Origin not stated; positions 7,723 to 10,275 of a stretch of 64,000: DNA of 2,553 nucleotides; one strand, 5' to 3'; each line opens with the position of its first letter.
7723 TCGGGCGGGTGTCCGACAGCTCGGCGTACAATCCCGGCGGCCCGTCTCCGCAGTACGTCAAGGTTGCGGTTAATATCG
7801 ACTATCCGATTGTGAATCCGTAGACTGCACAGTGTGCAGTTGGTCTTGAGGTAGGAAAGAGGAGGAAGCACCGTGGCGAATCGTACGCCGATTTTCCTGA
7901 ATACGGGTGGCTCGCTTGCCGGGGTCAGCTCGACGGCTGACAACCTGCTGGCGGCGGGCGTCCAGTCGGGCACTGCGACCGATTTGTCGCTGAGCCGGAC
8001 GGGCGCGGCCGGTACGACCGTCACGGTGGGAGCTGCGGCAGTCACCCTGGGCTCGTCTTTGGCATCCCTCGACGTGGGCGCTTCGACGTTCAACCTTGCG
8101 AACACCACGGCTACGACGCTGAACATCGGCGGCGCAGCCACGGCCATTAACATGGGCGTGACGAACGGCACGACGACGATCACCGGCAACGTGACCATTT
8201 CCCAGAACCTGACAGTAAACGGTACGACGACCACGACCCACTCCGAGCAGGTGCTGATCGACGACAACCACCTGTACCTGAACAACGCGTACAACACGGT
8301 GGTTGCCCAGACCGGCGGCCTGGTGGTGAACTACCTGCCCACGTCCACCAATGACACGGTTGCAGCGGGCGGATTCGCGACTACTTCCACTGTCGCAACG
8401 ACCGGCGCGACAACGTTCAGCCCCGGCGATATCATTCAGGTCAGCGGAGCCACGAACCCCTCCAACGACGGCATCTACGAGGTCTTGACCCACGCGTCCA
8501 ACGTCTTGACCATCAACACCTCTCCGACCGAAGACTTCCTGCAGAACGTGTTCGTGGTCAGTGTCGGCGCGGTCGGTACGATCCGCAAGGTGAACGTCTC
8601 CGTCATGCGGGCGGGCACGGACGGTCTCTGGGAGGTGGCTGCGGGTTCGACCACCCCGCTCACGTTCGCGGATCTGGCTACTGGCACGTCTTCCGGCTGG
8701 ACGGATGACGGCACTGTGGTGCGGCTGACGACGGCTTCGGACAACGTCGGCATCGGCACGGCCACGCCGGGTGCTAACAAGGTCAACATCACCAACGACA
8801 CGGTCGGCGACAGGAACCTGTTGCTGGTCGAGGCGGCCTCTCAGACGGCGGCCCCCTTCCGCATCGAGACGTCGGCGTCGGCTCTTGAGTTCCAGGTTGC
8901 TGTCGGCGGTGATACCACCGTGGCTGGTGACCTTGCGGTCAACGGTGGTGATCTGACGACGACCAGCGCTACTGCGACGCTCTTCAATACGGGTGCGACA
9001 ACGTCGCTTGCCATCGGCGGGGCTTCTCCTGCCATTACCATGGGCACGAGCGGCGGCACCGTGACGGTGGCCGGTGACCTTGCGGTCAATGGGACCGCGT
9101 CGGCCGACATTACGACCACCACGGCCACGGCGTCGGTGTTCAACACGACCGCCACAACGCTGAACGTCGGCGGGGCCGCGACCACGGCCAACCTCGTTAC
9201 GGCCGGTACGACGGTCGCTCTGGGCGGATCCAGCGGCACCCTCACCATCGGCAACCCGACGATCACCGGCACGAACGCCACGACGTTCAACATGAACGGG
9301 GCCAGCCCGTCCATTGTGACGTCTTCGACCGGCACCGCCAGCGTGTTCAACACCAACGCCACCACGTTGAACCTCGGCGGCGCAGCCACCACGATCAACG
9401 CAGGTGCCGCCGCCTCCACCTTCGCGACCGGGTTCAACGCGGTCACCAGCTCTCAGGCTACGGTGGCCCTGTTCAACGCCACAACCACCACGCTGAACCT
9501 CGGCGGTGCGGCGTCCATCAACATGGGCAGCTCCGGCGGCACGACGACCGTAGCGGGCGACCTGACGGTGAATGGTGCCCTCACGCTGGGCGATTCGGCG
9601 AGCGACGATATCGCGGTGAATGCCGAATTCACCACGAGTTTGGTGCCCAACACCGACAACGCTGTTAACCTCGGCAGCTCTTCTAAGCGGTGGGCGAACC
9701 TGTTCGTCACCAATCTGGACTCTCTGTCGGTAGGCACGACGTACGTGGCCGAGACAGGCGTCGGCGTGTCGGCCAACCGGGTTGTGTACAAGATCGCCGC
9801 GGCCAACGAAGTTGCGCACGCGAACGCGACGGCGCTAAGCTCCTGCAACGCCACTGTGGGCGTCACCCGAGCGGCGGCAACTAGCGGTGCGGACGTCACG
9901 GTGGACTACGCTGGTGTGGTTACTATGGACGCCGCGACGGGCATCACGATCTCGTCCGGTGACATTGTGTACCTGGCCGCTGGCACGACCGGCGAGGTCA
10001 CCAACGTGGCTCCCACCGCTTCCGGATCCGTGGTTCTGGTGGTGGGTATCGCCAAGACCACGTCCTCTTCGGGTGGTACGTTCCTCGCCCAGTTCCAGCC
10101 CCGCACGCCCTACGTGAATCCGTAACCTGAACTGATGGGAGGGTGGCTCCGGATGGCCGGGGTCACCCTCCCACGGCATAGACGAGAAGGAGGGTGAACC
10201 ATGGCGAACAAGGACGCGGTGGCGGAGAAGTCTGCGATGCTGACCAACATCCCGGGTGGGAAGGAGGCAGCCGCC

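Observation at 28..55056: Genome-wide network of a 17-bp palindromic operator (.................)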

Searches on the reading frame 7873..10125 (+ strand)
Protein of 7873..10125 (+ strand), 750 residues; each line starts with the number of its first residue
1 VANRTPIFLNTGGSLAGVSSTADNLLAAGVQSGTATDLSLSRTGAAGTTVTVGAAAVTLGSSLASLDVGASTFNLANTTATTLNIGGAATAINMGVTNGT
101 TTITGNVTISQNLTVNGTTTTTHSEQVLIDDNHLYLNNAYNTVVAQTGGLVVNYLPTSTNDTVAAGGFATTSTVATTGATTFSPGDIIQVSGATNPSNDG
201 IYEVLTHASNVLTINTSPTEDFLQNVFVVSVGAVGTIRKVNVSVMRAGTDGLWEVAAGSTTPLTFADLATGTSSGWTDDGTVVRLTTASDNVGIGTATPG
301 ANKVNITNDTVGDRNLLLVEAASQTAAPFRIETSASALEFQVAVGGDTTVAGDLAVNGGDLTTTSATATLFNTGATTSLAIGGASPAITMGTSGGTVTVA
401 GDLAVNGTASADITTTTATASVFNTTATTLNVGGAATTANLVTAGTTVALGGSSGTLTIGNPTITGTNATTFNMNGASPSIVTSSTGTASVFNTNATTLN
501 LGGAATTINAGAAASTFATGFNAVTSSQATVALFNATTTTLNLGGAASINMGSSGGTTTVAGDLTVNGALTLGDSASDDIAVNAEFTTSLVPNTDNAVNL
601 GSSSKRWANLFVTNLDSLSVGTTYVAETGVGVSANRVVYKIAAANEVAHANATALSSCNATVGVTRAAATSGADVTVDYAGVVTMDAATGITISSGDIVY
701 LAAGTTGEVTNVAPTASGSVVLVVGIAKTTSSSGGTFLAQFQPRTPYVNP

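Call 21: search_protein_families(library=phrogs, proteins=[window:7873-10125:+], max_evalue=0.001)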
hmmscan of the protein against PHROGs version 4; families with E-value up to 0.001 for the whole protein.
window:7873-10125:+ (750 aa): 1 family
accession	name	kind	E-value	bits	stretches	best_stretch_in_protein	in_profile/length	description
phrog_6002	-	head and packaging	1.1e-12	47.4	3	522-586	608-673/1183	virion structural protein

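Call 22: search_protein_families(library=pfam, proteins=[window:7873-10125:+], max_evalue=0.01)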
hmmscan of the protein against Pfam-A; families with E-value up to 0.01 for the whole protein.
window:7873-10125:+ (750 aa): 1 family
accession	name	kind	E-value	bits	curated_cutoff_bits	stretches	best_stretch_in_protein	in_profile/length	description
PF09956.15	Phage_cement_2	-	1.2e-05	26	24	1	636-737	6-98/103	Phage cement protein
